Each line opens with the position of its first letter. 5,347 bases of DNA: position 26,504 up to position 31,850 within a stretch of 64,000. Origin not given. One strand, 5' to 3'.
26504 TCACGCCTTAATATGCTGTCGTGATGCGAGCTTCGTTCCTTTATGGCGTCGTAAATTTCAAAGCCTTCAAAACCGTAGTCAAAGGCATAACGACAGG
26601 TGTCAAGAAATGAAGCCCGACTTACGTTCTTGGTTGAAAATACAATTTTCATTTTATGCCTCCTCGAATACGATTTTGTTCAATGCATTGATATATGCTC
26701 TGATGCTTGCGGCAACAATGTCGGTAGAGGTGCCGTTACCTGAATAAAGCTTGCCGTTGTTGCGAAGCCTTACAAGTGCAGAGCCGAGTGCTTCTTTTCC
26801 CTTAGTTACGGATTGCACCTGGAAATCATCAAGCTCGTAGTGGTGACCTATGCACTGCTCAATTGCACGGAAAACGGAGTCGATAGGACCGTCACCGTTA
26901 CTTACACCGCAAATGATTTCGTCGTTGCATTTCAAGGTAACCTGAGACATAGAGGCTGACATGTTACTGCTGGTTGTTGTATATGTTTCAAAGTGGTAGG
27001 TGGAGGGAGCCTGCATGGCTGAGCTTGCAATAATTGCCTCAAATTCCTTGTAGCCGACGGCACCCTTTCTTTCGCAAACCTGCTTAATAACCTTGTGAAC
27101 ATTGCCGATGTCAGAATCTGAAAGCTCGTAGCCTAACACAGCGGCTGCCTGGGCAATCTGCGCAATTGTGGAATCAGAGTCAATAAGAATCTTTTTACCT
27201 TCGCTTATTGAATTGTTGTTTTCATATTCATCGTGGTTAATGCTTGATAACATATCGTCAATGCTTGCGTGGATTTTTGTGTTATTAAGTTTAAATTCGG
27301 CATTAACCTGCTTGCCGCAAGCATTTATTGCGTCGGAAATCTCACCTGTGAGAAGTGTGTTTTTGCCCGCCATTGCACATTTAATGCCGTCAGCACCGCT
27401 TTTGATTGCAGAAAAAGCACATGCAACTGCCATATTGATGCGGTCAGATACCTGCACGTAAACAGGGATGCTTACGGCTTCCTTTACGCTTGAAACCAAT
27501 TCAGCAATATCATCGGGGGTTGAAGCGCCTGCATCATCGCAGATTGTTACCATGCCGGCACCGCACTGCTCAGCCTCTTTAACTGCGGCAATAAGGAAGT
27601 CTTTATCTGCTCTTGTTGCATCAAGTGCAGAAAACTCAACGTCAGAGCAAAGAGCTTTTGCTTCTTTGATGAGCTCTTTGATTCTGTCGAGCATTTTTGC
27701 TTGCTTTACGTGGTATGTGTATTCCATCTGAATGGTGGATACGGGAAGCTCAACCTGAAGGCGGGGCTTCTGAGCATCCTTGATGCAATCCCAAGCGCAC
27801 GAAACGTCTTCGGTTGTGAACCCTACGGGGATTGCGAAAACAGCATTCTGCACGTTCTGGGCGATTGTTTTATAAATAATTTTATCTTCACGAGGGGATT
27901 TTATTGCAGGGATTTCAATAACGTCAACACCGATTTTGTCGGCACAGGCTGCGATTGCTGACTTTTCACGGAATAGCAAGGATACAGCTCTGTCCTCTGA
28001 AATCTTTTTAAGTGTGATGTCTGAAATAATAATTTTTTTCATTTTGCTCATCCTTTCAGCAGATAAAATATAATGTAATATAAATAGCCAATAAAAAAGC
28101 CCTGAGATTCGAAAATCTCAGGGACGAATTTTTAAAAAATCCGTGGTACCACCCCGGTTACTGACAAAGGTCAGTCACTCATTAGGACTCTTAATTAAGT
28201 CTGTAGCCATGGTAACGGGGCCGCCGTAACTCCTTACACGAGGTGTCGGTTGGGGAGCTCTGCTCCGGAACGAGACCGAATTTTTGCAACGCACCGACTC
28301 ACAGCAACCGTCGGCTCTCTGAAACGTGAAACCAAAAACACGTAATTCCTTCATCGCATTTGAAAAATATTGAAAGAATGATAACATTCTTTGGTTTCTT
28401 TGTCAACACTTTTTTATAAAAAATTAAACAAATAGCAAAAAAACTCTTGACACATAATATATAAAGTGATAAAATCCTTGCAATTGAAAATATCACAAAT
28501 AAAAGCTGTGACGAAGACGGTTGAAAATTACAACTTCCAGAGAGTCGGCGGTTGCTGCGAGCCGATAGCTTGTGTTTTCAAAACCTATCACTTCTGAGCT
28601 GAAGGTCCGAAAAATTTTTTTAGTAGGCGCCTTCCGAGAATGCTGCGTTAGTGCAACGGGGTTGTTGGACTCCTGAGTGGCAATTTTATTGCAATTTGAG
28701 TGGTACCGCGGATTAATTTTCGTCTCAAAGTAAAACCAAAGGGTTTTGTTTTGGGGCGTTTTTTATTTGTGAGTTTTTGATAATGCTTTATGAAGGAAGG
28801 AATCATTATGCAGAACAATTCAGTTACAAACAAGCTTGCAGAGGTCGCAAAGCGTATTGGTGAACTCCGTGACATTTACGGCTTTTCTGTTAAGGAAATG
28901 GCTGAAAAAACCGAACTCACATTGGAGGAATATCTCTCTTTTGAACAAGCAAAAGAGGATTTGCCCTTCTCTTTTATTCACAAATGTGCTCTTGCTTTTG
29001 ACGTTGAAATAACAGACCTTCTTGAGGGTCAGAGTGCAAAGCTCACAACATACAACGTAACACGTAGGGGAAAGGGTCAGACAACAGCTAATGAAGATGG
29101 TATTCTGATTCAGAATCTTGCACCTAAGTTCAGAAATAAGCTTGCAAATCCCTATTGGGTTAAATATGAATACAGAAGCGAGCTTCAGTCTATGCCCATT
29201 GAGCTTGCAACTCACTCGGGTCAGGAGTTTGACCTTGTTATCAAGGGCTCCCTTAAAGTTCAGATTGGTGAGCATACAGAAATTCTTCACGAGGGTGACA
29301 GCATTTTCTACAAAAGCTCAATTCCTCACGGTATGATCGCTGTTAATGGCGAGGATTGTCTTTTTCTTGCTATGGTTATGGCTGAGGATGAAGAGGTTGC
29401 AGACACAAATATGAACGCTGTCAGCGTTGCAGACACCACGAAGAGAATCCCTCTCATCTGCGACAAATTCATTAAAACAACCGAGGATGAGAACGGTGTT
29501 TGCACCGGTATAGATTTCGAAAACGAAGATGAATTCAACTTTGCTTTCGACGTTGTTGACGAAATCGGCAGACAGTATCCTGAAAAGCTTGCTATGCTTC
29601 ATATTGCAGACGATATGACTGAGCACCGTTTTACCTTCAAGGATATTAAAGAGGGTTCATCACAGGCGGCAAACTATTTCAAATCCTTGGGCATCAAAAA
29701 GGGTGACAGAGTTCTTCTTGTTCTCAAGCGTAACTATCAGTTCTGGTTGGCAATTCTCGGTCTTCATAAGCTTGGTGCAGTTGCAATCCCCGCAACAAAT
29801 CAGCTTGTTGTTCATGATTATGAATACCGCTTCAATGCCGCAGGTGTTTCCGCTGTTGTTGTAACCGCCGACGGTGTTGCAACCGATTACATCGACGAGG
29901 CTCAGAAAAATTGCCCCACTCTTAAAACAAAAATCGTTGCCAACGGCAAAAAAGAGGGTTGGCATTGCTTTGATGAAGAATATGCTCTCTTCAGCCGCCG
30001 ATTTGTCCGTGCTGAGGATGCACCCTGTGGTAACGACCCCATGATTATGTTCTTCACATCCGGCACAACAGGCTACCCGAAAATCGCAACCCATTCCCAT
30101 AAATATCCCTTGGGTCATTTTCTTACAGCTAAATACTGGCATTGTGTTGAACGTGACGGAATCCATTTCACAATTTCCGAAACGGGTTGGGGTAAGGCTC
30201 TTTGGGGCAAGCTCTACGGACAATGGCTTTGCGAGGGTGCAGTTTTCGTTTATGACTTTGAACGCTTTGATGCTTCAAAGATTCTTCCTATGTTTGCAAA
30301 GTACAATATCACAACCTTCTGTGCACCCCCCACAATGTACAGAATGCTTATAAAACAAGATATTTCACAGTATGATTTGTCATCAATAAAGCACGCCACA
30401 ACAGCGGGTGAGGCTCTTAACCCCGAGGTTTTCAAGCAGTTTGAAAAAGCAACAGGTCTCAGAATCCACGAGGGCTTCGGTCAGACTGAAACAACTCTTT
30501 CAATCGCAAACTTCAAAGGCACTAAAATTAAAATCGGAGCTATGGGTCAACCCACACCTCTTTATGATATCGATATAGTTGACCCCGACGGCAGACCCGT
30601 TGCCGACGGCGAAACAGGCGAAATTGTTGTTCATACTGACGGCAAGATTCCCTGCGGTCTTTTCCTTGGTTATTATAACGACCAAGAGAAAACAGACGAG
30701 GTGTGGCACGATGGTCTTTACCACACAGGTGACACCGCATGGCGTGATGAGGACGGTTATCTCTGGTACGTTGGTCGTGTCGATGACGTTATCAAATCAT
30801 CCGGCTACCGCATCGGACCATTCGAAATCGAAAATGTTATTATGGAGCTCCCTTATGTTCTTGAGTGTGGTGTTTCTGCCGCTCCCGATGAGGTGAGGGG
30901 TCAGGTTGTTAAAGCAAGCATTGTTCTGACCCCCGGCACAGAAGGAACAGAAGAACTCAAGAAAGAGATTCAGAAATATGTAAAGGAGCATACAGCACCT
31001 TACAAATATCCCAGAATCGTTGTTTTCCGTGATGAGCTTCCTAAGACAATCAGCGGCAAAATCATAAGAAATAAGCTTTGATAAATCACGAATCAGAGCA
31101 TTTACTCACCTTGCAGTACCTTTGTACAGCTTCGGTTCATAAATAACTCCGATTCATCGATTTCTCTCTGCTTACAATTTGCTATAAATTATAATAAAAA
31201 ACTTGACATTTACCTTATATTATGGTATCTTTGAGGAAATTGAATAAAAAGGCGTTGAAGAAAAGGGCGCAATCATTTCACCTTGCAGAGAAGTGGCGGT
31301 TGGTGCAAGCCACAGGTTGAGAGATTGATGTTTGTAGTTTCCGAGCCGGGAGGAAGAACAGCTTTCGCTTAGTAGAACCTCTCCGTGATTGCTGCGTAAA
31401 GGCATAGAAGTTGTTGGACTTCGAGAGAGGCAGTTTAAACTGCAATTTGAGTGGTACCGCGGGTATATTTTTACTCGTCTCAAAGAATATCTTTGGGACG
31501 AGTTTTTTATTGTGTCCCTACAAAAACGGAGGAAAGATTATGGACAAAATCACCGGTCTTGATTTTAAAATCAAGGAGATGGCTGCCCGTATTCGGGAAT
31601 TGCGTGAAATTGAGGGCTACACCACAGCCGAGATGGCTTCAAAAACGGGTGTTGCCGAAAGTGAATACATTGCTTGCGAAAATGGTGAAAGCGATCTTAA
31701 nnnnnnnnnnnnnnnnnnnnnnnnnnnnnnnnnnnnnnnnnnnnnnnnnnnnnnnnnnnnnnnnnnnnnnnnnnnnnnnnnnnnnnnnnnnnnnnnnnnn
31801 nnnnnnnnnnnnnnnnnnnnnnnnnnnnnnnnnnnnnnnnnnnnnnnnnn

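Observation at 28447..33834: Tandem HTH-cupin::acyl-CoA synthetase fusions, each with its own T-box, with diverged sensor halves and a conserved catalytic tail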

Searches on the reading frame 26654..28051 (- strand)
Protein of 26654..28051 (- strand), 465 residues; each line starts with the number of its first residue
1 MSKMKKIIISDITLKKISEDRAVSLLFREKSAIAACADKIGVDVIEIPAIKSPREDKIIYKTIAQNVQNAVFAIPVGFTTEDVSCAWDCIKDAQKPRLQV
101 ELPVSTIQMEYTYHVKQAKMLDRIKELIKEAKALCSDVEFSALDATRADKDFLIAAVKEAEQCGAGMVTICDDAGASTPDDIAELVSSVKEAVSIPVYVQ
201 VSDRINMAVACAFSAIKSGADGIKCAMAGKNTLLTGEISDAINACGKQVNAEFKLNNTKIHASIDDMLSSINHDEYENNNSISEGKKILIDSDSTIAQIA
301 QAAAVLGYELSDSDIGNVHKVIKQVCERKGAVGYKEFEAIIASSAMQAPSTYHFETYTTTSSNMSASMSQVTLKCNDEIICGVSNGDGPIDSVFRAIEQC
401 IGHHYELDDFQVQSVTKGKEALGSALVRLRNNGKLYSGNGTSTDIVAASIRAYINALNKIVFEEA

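Call 4: search_protein_families(library=pfam, proteins=[window:26654-28051:-], max_evalue=0.01)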
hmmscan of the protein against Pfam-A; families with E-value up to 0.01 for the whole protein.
window:26654-28051:- (465 aa): 2 families
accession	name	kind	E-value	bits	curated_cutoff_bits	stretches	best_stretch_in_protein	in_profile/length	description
PF00682.25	HMGL-like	-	2.2e-31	109.6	29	1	7-229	2-222/260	HMGL-like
PF08502.15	LeuA_dimer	-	3.3e-31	108.4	24.9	1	335-460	5-130/131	LeuA allosteric (dimerisation) domain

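Call 13: search_protein_families(library=ncbifam, proteins=[window:26654-28051:-], max_evalue=0.001)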
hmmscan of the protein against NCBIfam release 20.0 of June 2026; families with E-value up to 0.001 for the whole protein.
window:26654-28051:- (465 aa): 27 families (the best 25 are shown)
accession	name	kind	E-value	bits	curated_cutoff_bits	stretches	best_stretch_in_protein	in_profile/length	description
NF002086.0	PRK00915.1-3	equivalog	6.6e-76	255.8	532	2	286-463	326-504/516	2-isopropylmalate synthase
TIGR00973.1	leuA_bact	equivalog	9.8e-69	232.1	598.7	2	6-282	1-284/494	2-isopropylmalate synthase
NF002088.0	PRK00915.1-5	equivalog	2e-63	214.7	697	2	4-229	1-230/514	2-isopropylmalate synthase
NF002087.0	PRK00915.1-4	equivalog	1.6e-62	211.7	729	2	3-261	3-269/516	2-isopropylmalate synthase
NF002084.0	PRK00915.1-1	equivalog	3.8e-56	190.7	748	2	5-271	3-276/523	2-isopropylmalate synthase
NF002085.0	PRK00915.1-2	subfamily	5.6e-50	170.5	517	2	2-229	9-232/504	2-isopropylmalate synthase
TIGR02090.1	LEU1_arch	subfamily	1.2e-31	110.1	484.75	1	8-229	2-219/363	isopropylmalate/citramalate/homocitrate synthases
TIGR02660.1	nifV_homocitr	equivalog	4.5e-26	92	462.9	1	6-229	1-220/365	homocitrate synthase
TIGR02146.1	LysS_fung_arch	equivalog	2.1e-23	83.1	413.55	1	20-229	12-218/344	homocitrate synthase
NF041069.1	IPMS_Sufob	equivalog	3.2e-21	76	600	1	9-229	3-221/371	isopropylmalate synthase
TIGR00977.1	citramal_synth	equivalog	8.1e-20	70.6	450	2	6-260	1-259/526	citramalate synthase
NF042434.1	IPMS_Lepto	equivalog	1.2e-14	54.1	500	1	4-254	3-265/374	2-isopropylmalate synthase LeuA2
NF002991.1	PRK03739.1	subfamily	4e-12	45.6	455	1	319-459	406-550/550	2-isopropylmalate synthase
NF006049.0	PRK08195.1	subfamily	4.7e-11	42.3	229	1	126-229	123-228/344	4-hyroxy-2-oxovalerate/4-hydroxy-2-oxopentanoic acid aldolase,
NF006761.0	PRK09282.1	domain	6e-10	38.2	402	1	152-282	155-283/591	pyruvate carboxylase subunit B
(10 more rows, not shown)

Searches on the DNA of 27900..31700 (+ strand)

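Call 3: search_rna_families(source=window, start=27900, end=31700, threshold=evalue, max_evalue=1, show_alignments=3)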
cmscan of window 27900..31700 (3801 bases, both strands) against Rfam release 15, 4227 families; matches with E-value up to 1: 5.
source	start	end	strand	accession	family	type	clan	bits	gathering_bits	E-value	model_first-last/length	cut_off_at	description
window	28499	28730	+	RF00230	T-box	Cis-reg; leader;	-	105.9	93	1.4e-23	1-219/219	no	T-box leader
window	28117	28363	-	RF00230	T-box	Cis-reg; leader;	-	102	93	1.3e-22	1-219/219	no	T-box leader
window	31246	31485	+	RF00230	T-box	Cis-reg; leader;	-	92.1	93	4.7e-20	1-219/219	no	T-box leader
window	28005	28068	-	RF01864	plasmodium_snoR21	Gene; snRNA; snoRNA; CD-box;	-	32.9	90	0.17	1-145/145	no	small nucleolar RNA snoR21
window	29500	29578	+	RF01926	mir-981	Gene; miRNA;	-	17.1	51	0.4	1-86/86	no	mir-981 microRNA precursor family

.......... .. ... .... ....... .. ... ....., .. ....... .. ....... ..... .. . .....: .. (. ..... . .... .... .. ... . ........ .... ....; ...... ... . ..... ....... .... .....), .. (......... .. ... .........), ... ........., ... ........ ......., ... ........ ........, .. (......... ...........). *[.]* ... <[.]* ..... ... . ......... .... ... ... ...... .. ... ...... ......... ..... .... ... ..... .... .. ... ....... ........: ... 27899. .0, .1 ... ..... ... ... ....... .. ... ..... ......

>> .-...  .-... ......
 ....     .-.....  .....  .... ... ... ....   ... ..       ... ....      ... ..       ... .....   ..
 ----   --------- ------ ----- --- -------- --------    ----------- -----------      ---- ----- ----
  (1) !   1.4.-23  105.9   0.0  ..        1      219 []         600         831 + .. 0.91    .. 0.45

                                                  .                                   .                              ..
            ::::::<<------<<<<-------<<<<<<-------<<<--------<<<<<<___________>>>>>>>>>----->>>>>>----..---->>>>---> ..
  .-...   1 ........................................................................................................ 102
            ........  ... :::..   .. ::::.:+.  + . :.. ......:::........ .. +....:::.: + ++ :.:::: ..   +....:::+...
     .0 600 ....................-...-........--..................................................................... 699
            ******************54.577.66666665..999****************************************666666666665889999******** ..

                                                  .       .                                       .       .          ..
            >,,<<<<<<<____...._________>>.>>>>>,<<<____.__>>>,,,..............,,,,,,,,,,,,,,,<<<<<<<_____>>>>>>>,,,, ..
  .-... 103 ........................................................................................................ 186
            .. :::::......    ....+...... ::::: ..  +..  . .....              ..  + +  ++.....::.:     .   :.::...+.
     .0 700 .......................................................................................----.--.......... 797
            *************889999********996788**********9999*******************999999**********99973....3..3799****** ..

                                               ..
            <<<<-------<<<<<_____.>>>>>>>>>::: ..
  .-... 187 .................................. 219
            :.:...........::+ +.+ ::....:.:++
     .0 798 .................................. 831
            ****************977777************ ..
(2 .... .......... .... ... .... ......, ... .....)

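Call 61: search_rna_families(sources=[L087, L089, L091, L085, L086], threshold=gathering, show_alignments=5)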
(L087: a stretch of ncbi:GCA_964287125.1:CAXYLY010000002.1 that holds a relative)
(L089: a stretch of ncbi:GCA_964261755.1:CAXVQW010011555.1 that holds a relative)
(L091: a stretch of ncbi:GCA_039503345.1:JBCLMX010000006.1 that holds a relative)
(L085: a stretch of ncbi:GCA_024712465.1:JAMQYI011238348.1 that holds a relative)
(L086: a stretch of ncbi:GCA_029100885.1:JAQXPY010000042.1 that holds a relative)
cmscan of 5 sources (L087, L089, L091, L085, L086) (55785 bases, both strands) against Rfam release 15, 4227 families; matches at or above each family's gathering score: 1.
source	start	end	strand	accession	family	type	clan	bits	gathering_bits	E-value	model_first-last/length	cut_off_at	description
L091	4690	4937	+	RF00230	T-box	Cis-reg; leader;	-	96.8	93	4.3e-20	1-219/219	no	T-box leader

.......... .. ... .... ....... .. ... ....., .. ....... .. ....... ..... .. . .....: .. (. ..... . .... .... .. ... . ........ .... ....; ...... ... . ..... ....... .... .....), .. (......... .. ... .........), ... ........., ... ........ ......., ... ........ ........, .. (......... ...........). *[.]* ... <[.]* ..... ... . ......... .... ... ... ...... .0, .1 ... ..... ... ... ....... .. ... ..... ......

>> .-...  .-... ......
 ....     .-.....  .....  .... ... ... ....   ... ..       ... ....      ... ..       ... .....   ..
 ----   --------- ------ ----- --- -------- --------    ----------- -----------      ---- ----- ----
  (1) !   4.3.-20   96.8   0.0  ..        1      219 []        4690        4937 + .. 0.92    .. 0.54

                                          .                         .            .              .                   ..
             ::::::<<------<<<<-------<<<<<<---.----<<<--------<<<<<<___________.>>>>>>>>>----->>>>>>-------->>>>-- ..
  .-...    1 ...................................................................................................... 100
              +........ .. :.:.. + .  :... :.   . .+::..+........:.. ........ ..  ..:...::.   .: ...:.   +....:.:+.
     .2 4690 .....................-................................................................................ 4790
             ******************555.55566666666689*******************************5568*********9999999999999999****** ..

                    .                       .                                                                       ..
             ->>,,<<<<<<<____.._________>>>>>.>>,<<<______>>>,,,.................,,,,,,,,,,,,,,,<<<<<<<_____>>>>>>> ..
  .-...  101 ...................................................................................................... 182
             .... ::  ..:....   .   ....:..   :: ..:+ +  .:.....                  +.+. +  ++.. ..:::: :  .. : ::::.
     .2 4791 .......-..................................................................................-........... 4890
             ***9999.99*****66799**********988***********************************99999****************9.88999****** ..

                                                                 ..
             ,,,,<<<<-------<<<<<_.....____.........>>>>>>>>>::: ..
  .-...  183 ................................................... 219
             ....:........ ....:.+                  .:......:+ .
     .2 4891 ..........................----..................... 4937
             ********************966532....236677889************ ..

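Call 62: search_rna_families(source=L087, start=4500, end=5100, threshold=evalue, max_evalue=0.01, show_alignments=1)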
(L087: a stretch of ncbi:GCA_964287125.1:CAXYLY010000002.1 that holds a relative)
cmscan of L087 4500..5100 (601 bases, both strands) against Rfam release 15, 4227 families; matches with E-value up to 0.01: 1.
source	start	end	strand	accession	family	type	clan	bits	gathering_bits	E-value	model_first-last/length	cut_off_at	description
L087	4697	4942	+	RF00230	T-box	Cis-reg; leader;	-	83.1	93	1.6e-18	1-219/219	no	T-box leader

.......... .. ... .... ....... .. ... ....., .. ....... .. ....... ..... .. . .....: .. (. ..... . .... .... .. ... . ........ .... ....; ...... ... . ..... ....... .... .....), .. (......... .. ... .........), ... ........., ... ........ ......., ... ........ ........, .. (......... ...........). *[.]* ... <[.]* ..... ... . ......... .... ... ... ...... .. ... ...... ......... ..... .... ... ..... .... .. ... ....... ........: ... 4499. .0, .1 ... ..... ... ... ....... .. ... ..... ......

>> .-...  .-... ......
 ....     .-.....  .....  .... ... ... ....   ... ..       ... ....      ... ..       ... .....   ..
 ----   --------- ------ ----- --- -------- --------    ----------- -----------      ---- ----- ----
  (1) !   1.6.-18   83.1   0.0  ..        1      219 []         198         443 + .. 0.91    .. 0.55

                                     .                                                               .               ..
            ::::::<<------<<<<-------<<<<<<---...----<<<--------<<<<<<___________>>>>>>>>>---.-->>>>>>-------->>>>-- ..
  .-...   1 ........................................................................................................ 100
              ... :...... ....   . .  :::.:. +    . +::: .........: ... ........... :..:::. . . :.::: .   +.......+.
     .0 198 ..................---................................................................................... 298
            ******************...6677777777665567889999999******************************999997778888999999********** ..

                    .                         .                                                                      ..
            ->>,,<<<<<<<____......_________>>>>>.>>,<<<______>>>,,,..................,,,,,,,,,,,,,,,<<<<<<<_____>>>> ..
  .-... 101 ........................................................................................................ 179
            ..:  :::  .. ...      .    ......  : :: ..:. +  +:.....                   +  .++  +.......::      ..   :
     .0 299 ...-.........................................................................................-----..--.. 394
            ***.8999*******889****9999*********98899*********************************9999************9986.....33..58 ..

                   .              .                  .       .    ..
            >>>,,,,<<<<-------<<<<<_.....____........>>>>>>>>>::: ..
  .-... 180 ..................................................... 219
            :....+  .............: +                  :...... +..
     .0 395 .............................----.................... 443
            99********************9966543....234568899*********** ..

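Call 63: search_rna_families(source=L089, start=4500, end=5100, threshold=evalue, max_evalue=0.01, show_alignments=1)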
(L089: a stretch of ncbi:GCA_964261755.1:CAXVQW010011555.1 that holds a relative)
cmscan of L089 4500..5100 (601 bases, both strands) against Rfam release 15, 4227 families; matches with E-value up to 0.01: 0.
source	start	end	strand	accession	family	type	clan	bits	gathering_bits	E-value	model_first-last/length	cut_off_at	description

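Call 83: search_rna_families(sources=[L093, L094, L095], threshold=evalue, max_evalue=0.0001, show_alignments=5)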
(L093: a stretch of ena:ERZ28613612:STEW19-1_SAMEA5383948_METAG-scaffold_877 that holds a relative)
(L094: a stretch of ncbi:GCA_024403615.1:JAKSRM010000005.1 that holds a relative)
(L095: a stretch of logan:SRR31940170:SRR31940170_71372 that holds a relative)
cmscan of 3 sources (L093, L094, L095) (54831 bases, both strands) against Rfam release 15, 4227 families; matches with E-value up to 0.0001: 1.
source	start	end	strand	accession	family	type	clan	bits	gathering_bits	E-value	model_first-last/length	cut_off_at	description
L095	7711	7951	+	RF00230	T-box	Cis-reg; leader;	-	94.5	93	1.7e-19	1-219/219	no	T-box leader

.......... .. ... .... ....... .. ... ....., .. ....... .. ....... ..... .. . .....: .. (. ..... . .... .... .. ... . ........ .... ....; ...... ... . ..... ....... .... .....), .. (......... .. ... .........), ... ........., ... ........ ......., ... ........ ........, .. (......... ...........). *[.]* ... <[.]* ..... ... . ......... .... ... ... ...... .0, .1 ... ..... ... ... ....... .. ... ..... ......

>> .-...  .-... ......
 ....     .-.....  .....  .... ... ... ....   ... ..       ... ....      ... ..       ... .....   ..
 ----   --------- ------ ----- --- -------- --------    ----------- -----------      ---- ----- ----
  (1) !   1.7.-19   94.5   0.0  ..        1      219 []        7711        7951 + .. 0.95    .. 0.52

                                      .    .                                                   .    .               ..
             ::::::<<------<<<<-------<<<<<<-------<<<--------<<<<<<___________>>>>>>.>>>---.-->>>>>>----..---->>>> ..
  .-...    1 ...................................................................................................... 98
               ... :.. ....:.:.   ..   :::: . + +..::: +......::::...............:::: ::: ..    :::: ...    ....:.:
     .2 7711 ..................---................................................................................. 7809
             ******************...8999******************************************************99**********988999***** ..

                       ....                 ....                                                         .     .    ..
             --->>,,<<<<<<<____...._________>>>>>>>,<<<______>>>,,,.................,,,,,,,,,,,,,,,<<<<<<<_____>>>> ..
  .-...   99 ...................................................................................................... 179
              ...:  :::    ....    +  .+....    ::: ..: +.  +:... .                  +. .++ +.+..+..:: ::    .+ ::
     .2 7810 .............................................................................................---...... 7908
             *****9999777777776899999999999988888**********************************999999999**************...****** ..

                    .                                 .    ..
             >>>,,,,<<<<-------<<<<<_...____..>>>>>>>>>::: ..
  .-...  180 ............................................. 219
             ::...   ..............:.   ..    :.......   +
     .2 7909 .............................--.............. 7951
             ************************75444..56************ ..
